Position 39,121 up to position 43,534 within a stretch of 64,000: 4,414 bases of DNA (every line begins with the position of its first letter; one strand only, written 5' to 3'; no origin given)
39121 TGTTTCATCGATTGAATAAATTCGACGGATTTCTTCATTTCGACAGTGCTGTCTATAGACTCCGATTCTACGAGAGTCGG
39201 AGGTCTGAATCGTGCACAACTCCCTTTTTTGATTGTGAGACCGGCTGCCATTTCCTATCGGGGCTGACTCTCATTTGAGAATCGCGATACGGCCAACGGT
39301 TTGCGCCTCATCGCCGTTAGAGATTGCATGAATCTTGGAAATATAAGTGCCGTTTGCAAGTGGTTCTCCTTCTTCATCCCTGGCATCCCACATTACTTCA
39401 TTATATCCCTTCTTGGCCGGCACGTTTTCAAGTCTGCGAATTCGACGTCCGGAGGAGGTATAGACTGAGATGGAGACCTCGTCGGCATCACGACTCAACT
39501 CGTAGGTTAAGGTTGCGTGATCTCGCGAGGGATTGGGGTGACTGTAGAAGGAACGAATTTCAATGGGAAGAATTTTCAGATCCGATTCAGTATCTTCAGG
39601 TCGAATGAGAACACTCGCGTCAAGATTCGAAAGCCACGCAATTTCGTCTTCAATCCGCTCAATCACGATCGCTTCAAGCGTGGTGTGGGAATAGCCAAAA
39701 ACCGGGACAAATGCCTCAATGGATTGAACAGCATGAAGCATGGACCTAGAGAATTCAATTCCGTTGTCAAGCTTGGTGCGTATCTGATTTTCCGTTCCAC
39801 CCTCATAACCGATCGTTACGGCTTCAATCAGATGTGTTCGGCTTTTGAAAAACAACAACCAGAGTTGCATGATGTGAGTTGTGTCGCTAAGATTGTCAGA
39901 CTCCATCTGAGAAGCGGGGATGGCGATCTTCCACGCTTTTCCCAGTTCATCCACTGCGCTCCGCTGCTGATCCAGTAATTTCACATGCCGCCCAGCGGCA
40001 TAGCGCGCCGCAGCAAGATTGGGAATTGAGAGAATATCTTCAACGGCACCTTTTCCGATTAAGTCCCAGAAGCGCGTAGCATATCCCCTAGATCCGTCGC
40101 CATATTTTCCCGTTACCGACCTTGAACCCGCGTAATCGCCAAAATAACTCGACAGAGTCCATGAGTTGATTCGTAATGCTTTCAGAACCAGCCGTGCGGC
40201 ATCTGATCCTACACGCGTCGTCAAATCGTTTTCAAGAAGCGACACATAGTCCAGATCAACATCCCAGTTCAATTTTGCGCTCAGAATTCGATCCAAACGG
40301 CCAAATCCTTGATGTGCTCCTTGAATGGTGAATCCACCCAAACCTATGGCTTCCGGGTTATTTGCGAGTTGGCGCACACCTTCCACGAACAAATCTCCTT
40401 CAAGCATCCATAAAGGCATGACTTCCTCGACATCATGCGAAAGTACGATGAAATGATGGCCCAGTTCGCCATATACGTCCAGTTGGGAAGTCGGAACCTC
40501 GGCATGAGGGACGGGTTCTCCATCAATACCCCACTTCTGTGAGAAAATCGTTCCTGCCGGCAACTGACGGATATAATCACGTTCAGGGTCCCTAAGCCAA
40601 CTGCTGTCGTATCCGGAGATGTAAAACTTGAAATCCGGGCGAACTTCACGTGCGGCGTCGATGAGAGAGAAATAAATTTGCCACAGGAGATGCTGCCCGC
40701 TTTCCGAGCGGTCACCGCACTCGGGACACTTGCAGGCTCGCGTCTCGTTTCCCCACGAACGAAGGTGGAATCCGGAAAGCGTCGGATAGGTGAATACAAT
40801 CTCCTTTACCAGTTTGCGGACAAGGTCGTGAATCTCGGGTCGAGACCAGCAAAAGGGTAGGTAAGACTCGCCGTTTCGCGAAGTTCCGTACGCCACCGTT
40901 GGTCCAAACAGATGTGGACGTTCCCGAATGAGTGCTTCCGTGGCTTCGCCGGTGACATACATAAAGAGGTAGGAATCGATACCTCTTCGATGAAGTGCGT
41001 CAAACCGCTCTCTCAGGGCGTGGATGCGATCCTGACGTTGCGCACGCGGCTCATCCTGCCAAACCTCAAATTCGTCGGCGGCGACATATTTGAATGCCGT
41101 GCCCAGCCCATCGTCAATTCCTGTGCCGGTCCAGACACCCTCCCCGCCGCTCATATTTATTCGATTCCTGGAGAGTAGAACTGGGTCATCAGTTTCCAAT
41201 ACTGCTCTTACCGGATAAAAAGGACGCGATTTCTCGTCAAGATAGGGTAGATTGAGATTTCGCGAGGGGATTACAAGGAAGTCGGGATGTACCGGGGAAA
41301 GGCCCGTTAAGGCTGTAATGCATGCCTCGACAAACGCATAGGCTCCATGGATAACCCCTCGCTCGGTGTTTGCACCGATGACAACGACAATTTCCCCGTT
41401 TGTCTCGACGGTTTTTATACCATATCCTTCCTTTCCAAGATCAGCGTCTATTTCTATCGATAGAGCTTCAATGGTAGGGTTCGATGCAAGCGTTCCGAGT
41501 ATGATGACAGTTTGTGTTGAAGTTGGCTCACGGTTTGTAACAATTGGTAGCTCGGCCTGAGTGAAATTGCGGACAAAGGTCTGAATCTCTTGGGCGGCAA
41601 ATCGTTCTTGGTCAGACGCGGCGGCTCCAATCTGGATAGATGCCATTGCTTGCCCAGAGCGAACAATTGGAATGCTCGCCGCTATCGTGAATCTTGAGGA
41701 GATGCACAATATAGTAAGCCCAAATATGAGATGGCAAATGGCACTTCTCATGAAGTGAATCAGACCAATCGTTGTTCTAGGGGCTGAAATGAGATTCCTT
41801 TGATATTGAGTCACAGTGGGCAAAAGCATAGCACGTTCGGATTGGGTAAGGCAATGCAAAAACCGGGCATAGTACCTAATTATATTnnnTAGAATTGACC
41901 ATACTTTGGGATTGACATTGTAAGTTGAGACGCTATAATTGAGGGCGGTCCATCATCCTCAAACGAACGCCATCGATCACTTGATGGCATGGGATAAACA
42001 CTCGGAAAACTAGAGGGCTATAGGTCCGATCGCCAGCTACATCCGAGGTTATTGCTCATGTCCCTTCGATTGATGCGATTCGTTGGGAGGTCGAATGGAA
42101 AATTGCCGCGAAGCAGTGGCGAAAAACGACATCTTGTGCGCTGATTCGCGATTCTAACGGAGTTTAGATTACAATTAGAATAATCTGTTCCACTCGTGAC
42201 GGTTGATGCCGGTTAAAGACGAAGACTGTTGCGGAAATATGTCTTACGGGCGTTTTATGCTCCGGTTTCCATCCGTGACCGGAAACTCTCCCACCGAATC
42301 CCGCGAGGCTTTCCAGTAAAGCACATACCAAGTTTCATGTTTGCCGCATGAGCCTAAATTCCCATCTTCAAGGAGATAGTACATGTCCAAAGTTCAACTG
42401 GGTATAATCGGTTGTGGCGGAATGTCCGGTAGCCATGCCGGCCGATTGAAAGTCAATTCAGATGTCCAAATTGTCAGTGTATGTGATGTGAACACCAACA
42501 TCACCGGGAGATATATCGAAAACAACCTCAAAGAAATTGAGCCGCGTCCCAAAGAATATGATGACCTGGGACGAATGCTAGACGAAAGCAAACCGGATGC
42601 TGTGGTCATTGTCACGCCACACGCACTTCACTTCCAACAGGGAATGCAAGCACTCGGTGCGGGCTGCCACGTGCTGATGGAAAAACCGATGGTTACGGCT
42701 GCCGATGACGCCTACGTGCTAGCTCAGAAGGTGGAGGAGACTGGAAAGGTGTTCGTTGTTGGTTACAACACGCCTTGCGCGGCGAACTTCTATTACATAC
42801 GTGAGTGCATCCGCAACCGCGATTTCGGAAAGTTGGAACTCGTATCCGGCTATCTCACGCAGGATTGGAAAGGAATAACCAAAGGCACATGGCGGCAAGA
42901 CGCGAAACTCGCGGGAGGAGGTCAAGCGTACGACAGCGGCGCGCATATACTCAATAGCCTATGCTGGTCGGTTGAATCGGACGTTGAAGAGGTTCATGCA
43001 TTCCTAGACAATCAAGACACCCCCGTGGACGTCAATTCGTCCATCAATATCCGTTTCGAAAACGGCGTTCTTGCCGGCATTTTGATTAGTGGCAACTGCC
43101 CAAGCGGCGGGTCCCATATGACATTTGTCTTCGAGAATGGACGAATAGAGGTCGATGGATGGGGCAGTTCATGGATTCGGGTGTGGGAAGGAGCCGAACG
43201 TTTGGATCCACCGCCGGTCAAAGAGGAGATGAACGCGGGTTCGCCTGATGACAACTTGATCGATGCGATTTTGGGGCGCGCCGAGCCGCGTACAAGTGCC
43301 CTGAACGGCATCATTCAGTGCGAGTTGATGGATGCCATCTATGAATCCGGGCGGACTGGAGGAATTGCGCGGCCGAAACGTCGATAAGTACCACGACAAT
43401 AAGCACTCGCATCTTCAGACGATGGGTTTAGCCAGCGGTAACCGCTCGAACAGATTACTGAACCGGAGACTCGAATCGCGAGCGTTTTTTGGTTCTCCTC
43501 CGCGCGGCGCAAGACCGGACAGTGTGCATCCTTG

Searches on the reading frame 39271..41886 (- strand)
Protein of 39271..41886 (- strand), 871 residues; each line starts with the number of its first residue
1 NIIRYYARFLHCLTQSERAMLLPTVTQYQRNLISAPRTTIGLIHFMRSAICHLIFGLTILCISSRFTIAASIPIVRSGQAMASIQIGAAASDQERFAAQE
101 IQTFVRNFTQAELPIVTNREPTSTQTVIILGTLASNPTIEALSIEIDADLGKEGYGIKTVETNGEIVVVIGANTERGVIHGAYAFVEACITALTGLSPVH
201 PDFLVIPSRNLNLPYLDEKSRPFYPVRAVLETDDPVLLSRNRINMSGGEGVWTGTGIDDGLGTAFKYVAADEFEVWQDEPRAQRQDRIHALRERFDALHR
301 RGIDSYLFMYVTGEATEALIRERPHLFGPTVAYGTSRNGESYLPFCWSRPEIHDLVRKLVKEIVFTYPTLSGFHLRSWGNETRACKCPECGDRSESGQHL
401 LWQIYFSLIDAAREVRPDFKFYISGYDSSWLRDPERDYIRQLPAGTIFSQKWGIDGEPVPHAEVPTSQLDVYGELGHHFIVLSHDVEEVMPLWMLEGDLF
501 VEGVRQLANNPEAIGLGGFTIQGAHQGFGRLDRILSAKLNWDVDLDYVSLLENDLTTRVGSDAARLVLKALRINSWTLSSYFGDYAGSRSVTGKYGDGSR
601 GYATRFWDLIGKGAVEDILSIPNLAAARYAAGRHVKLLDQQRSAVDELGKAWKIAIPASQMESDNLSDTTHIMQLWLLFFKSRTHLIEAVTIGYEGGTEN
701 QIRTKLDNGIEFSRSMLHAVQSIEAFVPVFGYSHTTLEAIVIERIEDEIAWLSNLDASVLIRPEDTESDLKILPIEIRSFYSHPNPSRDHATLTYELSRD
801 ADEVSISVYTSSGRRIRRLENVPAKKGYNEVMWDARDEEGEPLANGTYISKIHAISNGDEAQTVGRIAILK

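Call 60: search_protein_families(library=pfam, proteins=[window:39271-41886:-], max_evalue=0.00001)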
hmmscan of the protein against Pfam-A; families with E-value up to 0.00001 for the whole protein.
window:39271-41886:- (871 aa): 2 families
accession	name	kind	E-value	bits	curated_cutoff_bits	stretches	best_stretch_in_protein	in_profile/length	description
PF03648.19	Glyco_hydro_67N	-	1.9e-12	47.9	24.3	1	81-184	21-119/120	Glycosyl hydrolase family 67 N-terminus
PF13860.13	FlgD_ig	-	7.1e-12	45.6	27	1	791-855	12-76/79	FlgD Ig-like domain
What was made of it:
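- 39271..41889 (-): GH67N-like protein with a T9SS-type (FlgD_ig) C-terminal domain but without the motif. It shows that the same genome also uses the folded CTD signal. Pfam FlgD_ig 7e-12 at residues 791-855 (call 60).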

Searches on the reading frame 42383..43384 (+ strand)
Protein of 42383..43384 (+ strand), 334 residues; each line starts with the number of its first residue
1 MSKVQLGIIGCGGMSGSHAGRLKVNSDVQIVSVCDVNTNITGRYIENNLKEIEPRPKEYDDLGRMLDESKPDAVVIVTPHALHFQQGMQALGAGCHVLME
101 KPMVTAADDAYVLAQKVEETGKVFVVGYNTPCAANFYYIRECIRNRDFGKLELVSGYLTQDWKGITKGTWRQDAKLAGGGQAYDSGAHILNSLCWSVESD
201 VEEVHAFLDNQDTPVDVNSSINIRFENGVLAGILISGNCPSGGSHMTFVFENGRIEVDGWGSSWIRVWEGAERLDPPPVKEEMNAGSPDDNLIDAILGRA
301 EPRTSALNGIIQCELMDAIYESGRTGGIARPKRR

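Call 15: search_protein_families(library=pfam, proteins=[window:42383-43384:+], max_evalue=0.01)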
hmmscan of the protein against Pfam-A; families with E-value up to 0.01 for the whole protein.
window:42383-43384:+ (334 aa): 5 families
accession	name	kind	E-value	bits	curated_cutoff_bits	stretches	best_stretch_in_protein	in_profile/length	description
PF01408.29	GFO_IDH_MocA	-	1.4e-21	77.8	24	1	5-128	2-120/120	Oxidoreductase family, NAD-binding Rossmann fold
PF22725.1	GFO_IDH_MocA_C3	-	4.4e-19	69.1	27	1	138-256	3-124/124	GFO/IDH/MocA C-terminal domain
PF02894.22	GFO_IDH_MocA_C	-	5.9e-09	36.5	22.9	1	140-326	1-213/218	Oxidoreductase family, C-terminal alpha/beta domain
PF03447.22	NAD_binding_3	-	0.00029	22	24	1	10-113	1-102/116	Homoserine dehydrogenase, NAD binding domain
PF03435.24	Sacchrp_dh_NADP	-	0.0075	17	25.1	0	8-117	3-114/129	Saccharopine dehydrogenase NADP binding domain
